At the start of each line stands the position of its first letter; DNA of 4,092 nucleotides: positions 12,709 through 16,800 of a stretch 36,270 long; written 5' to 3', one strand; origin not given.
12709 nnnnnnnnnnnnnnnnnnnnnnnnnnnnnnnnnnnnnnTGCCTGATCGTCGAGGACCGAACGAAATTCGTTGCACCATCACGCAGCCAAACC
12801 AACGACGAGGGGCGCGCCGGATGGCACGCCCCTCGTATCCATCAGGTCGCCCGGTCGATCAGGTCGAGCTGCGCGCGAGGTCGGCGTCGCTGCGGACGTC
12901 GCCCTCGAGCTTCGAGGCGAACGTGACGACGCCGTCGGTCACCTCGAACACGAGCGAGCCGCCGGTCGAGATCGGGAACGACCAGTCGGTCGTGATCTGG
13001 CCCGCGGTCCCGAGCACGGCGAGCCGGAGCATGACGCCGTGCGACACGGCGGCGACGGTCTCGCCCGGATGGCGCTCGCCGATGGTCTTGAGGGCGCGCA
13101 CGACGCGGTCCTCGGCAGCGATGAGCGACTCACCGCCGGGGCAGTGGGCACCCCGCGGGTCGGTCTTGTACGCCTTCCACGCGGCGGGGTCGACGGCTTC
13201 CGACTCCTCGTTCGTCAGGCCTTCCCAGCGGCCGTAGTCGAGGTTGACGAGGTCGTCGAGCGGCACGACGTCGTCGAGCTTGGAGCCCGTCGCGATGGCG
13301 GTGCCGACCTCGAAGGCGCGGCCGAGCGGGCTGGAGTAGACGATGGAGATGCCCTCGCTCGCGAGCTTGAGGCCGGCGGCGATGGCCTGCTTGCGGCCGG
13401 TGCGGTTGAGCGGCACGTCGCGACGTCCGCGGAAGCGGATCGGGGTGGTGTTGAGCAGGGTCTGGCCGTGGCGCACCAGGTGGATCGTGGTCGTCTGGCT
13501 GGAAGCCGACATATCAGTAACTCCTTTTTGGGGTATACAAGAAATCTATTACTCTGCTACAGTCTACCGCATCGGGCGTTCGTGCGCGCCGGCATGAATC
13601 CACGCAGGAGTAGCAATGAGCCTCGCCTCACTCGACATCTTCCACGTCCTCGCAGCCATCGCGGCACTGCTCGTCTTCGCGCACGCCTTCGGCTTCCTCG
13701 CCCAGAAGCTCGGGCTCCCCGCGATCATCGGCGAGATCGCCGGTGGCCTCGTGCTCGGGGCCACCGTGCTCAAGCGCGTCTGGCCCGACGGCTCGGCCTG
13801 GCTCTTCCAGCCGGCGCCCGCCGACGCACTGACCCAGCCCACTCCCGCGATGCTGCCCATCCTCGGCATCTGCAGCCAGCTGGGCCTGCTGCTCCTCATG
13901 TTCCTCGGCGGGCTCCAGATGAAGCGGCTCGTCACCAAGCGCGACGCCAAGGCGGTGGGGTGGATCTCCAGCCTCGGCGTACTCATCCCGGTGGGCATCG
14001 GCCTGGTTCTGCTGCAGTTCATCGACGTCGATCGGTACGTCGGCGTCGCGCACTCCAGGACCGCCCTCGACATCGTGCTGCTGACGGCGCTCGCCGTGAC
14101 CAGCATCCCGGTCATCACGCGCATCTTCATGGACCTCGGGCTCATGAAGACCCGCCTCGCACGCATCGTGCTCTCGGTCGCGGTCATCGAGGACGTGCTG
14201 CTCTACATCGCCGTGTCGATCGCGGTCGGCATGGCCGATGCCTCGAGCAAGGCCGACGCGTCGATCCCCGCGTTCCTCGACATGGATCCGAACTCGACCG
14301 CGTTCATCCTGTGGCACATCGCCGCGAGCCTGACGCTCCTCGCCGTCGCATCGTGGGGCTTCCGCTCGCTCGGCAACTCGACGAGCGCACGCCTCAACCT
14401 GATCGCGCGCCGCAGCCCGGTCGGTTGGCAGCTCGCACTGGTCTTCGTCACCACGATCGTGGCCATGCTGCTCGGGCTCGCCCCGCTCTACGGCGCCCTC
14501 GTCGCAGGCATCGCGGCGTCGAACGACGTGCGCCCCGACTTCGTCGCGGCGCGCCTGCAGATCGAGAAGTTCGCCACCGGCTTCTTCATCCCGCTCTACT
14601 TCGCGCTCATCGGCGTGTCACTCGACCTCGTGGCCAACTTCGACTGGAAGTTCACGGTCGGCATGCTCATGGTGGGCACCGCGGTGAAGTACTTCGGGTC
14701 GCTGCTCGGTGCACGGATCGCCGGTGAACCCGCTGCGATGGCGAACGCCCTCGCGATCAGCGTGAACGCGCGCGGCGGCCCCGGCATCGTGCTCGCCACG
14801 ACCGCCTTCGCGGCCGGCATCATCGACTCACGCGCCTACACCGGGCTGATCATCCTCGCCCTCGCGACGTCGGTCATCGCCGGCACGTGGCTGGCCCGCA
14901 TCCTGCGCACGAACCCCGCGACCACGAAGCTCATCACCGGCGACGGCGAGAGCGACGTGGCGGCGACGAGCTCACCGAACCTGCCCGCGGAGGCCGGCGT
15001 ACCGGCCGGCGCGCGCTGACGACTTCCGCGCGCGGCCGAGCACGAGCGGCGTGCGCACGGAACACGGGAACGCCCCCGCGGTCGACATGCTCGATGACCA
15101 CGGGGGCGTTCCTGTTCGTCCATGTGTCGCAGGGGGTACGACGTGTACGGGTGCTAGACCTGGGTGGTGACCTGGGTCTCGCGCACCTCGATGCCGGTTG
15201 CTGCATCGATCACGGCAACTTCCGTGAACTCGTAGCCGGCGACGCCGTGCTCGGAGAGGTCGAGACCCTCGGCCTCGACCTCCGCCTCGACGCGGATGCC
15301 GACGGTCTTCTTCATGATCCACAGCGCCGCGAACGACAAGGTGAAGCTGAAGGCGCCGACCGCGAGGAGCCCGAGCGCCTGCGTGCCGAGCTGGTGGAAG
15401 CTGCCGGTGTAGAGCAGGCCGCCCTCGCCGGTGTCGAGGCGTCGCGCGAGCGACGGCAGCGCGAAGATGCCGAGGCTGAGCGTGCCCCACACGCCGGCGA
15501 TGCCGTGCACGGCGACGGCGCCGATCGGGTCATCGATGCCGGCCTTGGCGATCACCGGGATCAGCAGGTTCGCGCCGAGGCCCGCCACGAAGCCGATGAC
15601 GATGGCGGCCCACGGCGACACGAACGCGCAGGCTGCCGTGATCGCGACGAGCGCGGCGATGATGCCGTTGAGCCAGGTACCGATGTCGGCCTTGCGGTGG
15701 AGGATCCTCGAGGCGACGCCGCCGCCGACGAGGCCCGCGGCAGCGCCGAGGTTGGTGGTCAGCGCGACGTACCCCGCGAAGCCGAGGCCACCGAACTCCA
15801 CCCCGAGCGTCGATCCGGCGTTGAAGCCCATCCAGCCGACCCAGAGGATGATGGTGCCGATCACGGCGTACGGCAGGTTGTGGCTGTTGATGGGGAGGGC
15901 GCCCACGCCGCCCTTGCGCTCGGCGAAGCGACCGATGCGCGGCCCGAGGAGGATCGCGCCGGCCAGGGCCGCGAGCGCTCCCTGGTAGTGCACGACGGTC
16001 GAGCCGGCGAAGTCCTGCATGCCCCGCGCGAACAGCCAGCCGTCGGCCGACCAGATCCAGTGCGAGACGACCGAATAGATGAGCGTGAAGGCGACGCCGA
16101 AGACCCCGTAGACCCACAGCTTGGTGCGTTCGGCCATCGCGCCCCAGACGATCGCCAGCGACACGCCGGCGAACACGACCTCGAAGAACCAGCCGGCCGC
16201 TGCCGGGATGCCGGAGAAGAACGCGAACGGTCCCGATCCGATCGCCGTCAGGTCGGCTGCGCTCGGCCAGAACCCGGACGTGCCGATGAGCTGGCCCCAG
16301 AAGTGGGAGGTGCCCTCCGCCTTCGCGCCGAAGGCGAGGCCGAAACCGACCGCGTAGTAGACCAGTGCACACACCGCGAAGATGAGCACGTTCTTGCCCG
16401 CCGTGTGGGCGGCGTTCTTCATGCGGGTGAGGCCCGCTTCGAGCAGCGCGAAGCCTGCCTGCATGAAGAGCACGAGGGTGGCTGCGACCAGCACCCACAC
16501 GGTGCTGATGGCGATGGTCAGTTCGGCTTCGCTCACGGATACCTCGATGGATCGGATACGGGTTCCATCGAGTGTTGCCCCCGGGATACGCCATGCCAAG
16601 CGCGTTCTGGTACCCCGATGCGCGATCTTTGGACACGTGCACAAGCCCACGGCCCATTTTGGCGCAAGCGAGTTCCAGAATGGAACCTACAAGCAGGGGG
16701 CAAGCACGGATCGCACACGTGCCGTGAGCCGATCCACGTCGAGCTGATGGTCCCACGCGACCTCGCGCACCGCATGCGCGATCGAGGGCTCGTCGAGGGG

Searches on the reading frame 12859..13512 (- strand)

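Call 15: search_protein_families(library=pfam, proteins=[window:12859-13512:-], max_evalue=0.001)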
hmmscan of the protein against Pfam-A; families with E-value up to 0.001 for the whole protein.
window:12859-13512:- (217 aa): 1 family
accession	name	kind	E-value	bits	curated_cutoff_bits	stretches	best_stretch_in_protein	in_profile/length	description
PF00300.27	His_Phos_1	-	7.5e-43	146.9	21.7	1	10-196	1-186/194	Histidine phosphatase superfamily (branch 1)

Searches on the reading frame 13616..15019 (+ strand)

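Call 15: search_protein_families(library=pfam, proteins=[window:13616-15019:+], max_evalue=0.001)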
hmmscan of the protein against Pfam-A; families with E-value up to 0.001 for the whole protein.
window:13616-15019:+ (467 aa): 1 family
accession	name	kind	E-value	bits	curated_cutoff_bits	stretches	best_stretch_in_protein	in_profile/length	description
PF00999.27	Na_H_Exchanger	-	7e-39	134.2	26.2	1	22-431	4-374/375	Sodium/hydrogen exchanger, transmembrane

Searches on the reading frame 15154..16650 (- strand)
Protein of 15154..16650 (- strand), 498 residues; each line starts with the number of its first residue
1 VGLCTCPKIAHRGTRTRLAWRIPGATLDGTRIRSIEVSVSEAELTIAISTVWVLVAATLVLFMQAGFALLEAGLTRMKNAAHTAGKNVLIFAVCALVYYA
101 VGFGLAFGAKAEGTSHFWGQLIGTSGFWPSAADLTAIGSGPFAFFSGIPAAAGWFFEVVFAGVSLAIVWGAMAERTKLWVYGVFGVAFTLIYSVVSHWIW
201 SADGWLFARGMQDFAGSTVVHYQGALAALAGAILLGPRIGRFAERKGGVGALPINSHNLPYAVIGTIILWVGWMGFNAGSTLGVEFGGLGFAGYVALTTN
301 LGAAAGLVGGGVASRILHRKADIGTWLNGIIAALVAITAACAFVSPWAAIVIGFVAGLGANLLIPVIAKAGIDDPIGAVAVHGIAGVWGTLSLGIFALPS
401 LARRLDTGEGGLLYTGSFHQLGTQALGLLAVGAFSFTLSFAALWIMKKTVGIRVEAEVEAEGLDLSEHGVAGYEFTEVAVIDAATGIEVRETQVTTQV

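Call 15: search_protein_families(library=pfam, proteins=[window:15154-16650:-], max_evalue=0.001)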
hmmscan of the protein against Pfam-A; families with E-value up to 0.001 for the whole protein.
window:15154-16650:- (498 aa): 1 family
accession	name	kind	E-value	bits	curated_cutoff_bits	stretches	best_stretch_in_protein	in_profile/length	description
PF00909.26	Ammonium_transp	-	3.8e-104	349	23.2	1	51-473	1-399/399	Ammonium Transporter Family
